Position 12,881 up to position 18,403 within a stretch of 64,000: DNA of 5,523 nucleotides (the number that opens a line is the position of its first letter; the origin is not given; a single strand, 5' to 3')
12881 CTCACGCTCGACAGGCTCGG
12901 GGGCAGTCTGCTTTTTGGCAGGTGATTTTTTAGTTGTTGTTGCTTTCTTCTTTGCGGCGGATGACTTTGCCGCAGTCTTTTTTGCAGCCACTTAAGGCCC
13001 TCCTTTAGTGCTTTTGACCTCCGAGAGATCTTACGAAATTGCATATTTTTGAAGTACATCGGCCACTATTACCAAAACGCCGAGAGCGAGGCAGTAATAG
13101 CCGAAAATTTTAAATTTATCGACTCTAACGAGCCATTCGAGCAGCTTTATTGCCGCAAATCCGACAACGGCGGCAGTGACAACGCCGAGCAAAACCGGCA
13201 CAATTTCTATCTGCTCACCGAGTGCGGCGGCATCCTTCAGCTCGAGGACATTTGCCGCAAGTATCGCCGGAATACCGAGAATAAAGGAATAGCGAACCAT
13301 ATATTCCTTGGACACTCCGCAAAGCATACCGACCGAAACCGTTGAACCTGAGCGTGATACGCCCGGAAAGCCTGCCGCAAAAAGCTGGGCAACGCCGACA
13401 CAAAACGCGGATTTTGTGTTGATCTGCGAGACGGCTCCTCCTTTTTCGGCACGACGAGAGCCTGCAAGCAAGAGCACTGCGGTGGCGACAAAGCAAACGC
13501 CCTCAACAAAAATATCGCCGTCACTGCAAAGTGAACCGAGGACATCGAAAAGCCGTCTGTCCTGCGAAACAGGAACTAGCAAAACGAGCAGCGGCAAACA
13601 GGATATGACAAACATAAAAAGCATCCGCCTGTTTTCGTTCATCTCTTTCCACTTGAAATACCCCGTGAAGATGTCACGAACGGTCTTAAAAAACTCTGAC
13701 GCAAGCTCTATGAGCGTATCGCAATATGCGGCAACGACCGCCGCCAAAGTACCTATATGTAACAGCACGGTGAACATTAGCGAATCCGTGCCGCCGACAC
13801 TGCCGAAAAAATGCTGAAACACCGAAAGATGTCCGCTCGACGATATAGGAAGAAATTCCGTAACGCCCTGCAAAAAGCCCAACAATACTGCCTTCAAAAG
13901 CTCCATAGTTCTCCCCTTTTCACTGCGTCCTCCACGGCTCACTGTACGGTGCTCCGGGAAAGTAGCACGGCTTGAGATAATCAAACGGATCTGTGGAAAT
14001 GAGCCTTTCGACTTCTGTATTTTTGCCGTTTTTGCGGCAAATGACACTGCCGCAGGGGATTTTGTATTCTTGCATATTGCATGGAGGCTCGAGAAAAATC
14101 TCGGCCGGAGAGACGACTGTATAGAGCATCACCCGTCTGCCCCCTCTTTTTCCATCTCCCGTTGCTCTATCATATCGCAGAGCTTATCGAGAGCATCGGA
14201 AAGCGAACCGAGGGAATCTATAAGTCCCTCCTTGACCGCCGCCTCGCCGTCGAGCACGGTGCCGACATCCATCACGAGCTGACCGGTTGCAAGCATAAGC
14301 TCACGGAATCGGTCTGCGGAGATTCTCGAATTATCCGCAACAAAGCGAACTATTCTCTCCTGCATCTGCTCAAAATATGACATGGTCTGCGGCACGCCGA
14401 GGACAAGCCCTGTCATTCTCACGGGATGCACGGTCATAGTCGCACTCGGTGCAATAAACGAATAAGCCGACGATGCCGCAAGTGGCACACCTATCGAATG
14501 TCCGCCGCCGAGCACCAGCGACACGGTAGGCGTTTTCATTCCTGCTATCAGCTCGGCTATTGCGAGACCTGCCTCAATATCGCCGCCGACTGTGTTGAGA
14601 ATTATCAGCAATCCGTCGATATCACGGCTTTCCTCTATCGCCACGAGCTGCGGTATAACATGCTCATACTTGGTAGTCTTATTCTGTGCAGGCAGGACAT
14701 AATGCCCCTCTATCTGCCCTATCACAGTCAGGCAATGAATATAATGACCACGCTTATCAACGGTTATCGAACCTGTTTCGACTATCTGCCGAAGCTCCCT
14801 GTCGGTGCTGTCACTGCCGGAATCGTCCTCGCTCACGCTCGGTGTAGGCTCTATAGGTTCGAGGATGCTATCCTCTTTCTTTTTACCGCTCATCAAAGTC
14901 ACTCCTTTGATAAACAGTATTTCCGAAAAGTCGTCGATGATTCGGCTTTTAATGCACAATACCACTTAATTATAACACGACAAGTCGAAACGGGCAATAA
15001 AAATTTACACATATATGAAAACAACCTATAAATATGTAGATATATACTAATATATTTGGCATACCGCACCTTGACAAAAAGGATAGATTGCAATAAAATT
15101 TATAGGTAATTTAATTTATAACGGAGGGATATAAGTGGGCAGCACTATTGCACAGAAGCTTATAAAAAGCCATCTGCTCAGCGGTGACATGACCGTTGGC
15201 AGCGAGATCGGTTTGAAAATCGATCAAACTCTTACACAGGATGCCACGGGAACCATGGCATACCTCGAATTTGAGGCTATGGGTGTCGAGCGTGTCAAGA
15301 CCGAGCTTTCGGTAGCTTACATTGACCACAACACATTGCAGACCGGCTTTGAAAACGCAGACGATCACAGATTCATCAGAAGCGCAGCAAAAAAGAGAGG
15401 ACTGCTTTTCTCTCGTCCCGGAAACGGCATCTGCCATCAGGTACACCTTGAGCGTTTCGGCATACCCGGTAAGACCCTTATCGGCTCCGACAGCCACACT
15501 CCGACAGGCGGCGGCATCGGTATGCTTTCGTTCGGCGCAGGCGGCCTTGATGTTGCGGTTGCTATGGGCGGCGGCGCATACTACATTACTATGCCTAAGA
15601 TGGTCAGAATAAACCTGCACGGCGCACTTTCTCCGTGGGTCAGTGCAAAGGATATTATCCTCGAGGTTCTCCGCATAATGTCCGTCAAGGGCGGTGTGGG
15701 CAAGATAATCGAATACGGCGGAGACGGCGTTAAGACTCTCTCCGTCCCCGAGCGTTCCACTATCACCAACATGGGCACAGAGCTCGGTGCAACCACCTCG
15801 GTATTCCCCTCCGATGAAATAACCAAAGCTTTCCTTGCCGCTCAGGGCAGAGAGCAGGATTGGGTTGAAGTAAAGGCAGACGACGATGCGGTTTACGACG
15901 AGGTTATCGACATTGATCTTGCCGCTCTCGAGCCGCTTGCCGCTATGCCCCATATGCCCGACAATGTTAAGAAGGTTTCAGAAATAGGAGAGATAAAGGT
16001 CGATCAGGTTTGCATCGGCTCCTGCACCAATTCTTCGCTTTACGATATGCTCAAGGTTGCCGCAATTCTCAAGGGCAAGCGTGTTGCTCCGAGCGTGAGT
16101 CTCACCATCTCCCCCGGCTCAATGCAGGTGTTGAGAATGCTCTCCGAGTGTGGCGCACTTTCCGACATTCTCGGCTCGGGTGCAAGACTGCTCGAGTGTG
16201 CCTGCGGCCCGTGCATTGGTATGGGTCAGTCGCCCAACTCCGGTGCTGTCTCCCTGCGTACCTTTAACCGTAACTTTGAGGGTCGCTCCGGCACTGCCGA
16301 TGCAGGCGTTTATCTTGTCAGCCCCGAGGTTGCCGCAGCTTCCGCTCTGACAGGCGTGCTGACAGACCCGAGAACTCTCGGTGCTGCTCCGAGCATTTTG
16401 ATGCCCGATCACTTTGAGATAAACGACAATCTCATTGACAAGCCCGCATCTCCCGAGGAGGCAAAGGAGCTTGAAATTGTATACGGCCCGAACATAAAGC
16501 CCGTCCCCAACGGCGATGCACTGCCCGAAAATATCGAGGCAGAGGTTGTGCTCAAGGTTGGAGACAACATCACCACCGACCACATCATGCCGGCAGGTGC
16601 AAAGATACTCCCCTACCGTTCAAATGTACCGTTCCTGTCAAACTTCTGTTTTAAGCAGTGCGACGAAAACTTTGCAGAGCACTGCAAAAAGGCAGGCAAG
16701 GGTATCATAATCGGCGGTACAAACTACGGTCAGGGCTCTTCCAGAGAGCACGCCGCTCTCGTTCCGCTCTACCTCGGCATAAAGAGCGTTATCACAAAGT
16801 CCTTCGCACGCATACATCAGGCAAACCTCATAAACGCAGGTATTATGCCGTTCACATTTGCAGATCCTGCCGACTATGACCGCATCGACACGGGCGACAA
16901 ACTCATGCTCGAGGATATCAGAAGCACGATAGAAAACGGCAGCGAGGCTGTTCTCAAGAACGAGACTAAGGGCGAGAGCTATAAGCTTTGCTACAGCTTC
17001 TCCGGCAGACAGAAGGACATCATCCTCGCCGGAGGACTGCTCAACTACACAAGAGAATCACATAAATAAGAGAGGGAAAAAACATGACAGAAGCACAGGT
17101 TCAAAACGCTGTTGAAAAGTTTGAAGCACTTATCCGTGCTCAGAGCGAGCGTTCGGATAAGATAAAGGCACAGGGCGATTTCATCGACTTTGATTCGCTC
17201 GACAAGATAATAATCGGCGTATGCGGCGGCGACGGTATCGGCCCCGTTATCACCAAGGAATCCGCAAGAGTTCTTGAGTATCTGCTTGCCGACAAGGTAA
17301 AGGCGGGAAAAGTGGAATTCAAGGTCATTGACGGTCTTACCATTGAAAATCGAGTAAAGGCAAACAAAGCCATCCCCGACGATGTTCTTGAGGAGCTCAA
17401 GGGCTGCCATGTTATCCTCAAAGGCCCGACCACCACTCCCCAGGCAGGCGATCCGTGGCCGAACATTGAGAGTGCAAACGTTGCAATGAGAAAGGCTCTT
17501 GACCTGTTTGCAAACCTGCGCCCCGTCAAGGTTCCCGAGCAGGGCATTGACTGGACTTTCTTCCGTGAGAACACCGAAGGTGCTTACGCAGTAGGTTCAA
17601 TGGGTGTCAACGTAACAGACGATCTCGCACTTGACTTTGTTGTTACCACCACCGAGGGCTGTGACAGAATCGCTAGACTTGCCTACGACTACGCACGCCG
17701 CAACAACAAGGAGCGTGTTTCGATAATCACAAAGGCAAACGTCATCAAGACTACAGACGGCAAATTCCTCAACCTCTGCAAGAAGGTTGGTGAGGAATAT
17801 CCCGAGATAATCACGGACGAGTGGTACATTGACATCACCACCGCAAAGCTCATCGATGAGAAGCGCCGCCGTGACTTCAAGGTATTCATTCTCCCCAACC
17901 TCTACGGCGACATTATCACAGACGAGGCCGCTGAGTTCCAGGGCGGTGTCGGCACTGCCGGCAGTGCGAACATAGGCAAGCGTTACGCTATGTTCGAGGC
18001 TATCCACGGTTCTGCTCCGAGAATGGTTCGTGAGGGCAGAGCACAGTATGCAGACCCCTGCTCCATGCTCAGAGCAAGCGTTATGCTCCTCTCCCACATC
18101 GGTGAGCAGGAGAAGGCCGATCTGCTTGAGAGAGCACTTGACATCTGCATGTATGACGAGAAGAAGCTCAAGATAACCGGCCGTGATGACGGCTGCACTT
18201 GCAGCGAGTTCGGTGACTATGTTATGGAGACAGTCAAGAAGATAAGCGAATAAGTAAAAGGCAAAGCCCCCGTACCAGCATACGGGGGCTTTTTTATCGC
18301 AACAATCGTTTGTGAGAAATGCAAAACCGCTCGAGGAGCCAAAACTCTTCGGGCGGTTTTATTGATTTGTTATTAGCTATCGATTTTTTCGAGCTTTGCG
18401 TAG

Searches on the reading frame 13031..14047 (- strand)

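Call 61: search_protein_families(library=pfam, proteins=[window:13031-14047:-], max_evalue=0.000001)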
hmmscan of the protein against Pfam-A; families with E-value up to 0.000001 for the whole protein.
window:13031-14047:- (338 aa): 1 family
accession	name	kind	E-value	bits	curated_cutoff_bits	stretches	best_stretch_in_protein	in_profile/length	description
PF02673.24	BacA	-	1.6e-65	221.8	33.4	1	53-325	1-257/257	Bacitracin resistance protein BacA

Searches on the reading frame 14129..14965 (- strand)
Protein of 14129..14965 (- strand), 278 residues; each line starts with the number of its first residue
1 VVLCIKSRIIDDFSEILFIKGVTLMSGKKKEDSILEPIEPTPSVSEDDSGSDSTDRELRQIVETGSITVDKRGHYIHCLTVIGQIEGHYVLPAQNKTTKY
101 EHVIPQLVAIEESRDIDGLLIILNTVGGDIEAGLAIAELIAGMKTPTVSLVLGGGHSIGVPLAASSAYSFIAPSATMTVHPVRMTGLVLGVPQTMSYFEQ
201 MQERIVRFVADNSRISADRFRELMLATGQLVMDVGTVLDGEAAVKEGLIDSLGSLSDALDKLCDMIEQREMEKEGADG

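Call 16: search_protein_families(library=pfam, proteins=[window:14129-14965:-], max_evalue=0.0001)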
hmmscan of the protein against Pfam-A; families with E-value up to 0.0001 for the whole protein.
window:14129-14965:- (278 aa): 1 family
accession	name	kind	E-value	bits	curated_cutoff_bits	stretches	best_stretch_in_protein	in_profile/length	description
PF00574.28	CLP_protease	-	1.4e-21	77.7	20.2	1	87-252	17-178/182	Clp protease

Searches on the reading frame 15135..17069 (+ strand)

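Call 61: search_protein_families(library=pfam, proteins=[window:15135-17069:+], max_evalue=0.000001)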
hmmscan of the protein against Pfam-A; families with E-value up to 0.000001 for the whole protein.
window:15135-17069:+ (644 aa): 2 families
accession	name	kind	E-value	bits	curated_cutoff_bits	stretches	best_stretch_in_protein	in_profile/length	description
PF00330.25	Aconitase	-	1.3e-106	357.8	28.7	2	10-283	4-305/463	Aconitase family (aconitate hydratase)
PF00694.25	Aconitase_C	-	4.8e-22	79.1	22.8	1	519-577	72-130/131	Aconitase C-terminal domain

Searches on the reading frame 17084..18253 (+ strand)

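Call 61: search_protein_families(library=pfam, proteins=[window:17084-18253:+], max_evalue=0.000001)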
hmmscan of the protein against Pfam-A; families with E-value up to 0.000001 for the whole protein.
window:17084-18253:+ (389 aa): 1 family
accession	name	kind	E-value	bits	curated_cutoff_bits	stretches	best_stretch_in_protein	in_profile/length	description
PF00180.25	Iso_dh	-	1.2e-63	215.9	27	1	44-380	2-348/348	Isocitrate/isopropylmalate dehydrogenase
